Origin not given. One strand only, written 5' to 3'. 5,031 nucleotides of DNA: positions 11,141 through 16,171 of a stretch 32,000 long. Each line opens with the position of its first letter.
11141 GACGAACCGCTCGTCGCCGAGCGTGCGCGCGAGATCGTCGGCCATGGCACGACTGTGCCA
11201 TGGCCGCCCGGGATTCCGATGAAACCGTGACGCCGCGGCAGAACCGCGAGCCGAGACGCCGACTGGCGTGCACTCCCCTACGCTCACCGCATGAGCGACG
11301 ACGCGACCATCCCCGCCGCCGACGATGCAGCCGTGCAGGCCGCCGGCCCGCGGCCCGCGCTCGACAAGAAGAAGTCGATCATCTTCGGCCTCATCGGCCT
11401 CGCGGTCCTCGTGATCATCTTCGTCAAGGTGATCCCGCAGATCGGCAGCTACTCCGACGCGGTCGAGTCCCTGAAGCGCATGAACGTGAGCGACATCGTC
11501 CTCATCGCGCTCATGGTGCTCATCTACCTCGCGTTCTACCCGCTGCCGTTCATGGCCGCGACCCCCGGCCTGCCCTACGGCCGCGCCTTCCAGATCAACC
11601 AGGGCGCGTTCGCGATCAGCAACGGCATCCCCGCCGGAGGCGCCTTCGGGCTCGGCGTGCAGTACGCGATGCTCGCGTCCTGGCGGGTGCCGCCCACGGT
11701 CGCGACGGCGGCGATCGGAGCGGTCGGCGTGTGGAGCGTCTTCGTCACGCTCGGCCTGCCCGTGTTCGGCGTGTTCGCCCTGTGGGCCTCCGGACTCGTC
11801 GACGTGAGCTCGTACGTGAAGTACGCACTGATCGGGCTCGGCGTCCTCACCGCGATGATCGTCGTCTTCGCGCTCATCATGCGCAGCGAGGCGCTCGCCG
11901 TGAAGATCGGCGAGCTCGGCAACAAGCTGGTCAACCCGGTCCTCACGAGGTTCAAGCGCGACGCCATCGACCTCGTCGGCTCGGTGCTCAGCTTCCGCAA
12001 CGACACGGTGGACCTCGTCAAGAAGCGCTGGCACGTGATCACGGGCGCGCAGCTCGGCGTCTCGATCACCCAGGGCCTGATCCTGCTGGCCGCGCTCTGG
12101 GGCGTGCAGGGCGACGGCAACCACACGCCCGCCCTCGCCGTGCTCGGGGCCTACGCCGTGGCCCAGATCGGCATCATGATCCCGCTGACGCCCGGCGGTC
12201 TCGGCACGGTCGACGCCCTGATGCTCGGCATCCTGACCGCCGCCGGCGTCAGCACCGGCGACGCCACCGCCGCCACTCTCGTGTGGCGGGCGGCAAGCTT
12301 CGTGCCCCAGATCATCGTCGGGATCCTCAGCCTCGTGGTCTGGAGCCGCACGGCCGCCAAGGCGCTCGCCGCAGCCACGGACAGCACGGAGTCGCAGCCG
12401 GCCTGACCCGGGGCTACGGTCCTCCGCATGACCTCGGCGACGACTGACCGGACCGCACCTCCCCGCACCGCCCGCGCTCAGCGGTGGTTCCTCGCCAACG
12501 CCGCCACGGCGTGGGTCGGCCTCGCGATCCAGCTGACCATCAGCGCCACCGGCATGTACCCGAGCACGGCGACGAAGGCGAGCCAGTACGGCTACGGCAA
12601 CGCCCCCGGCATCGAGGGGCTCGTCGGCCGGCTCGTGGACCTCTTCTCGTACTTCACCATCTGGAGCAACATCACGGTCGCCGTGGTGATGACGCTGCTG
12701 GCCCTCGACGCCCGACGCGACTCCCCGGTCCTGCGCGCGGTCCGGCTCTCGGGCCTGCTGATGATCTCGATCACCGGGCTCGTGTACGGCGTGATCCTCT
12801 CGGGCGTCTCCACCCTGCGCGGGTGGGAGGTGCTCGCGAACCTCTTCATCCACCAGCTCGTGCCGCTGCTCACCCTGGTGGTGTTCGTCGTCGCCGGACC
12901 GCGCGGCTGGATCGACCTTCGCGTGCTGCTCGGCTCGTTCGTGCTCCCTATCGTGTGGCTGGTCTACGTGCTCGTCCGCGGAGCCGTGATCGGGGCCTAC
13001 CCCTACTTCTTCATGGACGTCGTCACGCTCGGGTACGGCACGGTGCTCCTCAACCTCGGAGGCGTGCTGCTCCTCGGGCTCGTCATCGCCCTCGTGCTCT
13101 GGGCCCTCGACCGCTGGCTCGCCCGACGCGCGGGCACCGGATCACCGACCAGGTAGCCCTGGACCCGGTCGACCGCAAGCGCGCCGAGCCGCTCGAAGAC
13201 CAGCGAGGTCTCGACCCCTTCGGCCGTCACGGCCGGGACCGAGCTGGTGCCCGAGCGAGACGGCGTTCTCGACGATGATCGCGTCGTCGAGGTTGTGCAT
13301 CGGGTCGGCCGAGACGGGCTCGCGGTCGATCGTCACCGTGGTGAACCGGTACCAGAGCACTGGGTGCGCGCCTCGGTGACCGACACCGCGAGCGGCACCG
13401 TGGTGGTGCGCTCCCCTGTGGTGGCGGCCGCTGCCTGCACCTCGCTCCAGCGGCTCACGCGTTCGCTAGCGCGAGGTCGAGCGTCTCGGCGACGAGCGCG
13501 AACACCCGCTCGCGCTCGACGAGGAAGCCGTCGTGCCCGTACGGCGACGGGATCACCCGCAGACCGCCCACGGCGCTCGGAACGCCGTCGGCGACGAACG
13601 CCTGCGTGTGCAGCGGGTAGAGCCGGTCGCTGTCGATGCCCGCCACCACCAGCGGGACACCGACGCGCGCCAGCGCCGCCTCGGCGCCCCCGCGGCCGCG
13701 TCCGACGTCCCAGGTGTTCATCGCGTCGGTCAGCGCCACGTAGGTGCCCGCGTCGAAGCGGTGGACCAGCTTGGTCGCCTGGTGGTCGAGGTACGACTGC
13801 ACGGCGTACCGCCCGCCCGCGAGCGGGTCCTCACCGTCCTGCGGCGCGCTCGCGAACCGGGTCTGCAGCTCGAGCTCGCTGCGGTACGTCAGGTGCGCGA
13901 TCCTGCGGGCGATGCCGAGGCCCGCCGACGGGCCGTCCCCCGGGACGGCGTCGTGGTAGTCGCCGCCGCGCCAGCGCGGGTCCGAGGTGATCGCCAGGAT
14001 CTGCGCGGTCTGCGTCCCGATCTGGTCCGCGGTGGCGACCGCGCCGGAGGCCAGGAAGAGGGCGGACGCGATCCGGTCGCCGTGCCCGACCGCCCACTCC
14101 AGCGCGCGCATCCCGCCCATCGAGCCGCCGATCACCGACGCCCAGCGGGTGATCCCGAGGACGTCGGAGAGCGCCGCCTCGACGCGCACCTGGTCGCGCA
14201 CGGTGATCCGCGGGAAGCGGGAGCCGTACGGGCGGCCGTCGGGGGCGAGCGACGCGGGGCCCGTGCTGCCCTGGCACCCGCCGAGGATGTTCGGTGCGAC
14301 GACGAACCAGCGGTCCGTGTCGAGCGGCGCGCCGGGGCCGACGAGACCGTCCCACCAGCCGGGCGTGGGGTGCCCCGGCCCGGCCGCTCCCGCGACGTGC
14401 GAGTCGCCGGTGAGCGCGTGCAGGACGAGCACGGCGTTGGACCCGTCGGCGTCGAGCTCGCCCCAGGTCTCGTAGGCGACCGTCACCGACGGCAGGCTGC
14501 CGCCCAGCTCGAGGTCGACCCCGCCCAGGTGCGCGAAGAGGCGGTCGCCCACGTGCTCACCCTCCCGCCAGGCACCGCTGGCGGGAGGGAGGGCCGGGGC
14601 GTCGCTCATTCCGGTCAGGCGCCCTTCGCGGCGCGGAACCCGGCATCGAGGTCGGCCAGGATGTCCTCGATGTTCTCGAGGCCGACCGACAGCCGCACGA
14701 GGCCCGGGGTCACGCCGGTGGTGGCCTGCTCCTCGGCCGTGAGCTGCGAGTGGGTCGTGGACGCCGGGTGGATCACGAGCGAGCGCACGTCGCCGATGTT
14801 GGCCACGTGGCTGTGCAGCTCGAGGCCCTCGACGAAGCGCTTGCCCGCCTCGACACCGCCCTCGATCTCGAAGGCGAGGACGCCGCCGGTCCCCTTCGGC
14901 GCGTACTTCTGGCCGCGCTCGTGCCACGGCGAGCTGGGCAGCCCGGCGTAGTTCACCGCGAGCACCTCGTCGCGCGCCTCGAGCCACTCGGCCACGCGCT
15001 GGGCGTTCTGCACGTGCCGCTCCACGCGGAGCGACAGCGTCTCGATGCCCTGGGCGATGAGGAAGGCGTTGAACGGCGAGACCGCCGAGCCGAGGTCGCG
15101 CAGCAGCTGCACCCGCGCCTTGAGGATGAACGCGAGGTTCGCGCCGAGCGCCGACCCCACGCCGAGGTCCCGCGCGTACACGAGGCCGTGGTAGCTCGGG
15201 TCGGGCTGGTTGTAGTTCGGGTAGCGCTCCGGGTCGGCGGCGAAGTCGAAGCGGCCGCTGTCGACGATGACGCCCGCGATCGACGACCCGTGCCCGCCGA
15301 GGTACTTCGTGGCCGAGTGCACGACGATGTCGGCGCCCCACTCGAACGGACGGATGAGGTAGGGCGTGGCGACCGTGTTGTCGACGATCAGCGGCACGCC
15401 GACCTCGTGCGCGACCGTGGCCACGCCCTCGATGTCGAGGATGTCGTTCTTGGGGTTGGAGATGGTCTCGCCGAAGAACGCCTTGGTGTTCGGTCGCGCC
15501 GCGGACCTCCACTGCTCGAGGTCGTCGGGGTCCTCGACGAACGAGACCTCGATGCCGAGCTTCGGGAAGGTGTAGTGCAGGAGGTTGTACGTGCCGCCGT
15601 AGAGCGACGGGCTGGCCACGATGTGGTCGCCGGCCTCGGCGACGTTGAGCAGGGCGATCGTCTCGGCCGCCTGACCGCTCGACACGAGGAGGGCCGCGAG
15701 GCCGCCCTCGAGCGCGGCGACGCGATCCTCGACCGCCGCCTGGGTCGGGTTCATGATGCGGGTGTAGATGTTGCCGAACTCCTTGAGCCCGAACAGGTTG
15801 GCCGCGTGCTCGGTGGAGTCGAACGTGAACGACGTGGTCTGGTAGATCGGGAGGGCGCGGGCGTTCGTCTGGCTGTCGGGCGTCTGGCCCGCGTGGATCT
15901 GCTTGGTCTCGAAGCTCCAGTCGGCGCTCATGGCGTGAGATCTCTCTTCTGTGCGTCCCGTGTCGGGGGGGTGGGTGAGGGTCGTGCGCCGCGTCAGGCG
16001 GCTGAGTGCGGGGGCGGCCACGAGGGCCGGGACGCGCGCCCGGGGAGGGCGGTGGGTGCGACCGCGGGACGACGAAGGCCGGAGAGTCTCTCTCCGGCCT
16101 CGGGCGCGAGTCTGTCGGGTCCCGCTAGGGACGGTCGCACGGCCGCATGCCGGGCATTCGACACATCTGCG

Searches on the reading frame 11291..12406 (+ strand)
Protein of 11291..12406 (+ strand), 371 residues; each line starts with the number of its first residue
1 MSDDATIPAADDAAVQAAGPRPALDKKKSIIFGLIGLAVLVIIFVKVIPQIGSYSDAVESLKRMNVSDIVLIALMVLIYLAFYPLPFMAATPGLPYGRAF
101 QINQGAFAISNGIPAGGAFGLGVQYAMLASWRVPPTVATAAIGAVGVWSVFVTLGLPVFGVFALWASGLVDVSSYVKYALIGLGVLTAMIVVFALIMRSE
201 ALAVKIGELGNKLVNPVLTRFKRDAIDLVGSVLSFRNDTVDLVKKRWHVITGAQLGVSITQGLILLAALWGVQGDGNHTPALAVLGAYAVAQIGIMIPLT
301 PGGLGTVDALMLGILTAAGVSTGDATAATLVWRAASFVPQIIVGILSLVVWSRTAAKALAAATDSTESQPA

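Call 11: search_protein_families(library=pfam, proteins=[window:11291-12406:+], max_evalue=0.001)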
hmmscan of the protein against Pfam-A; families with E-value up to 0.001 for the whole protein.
window:11291-12406:+ (371 aa): 1 family
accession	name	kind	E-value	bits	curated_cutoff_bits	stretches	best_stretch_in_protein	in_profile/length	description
PF03706.18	LPG_synthase_TM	-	9.9e-21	74.9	33.4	1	34-344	2-302/302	Lysylphosphatidylglycerol synthase TM region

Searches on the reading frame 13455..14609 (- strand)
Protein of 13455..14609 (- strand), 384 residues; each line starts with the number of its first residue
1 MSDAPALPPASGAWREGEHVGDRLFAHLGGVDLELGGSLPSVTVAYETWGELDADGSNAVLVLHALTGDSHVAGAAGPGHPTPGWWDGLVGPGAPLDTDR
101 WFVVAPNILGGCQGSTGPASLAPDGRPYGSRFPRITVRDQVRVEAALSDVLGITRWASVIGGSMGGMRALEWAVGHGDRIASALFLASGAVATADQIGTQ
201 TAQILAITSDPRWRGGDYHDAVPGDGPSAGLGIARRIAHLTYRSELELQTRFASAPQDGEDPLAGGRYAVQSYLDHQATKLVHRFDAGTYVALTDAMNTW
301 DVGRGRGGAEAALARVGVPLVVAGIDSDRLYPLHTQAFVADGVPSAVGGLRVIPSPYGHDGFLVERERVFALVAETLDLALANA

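Call 10: search_protein_families(library=pfam, proteins=[window:13455-14609:-], max_evalue=0.001)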
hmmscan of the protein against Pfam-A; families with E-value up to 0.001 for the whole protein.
window:13455-14609:- (384 aa): 1 family
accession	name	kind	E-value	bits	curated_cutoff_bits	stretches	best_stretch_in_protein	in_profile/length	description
PF00561.26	Abhydrolase_1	-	6.4e-18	65.7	25.8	1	58-364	1-243/245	alpha/beta hydrolase fold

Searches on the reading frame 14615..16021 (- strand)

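Call 10: search_protein_families(library=pfam, proteins=[window:14615-16021:-], max_evalue=0.001)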
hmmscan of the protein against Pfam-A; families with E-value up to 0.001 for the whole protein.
window:14615-16021:- (468 aa): 2 families
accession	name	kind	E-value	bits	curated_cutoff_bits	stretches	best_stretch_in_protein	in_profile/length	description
PF01053.26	Cys_Met_Meta_PP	-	2.7e-134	448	27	1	38-462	1-380/381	Cys/Met metabolism PLP-dependent enzyme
PF01212.27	Beta_elim_lyase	-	0.00027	20.8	27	0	91-136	31-76/288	Beta-eliminating lyase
